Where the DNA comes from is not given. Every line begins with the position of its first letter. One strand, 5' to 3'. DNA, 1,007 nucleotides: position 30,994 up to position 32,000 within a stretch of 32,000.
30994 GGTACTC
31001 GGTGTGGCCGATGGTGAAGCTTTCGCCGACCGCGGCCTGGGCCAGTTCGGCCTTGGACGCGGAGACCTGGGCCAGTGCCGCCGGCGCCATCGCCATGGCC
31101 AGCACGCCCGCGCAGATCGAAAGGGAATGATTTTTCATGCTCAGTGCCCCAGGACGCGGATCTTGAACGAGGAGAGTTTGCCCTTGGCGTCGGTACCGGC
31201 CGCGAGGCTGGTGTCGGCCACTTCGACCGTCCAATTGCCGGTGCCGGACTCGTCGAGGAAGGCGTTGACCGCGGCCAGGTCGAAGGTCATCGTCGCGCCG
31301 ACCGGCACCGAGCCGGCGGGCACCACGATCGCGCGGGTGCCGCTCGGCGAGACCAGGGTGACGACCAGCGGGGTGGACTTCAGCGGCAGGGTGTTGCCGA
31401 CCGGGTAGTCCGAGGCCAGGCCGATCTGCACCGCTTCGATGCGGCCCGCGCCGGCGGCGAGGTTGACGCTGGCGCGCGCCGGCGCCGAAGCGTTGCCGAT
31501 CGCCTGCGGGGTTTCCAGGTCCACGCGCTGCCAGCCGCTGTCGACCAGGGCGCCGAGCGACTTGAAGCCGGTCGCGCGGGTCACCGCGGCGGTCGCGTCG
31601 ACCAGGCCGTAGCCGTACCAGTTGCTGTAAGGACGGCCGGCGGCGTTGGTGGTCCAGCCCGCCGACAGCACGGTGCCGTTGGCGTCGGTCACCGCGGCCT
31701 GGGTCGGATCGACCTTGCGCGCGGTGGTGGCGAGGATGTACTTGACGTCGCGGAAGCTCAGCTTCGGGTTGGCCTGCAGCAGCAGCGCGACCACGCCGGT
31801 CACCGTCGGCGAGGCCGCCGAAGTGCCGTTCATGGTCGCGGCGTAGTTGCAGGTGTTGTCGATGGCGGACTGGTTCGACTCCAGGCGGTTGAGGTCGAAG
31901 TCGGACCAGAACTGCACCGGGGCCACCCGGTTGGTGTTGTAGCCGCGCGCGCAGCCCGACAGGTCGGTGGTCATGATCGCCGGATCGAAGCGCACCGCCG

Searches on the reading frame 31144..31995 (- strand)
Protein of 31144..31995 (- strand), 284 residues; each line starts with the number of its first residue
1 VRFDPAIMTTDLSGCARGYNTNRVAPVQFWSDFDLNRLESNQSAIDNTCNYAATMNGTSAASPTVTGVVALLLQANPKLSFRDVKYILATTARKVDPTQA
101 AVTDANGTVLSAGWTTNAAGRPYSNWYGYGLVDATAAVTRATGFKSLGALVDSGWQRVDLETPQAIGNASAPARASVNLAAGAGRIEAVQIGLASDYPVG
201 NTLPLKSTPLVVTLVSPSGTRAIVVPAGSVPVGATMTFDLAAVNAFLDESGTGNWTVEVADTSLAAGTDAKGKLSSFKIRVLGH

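Call 6: search_protein_families(library=pfam, proteins=[window:31144-31995:-], max_evalue=0.001)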
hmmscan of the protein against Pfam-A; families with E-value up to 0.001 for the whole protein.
window:31144-31995:- (284 aa): 2 families
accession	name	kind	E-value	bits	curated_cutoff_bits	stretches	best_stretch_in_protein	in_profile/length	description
PF00082.27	Peptidase_S8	-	1.4e-11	44.7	21.8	1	46-107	227-274/288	Subtilase family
PF01483.27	P_proprotein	-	4.5e-07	30.3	21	1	210-280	18-85/86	Proprotein convertase P-domain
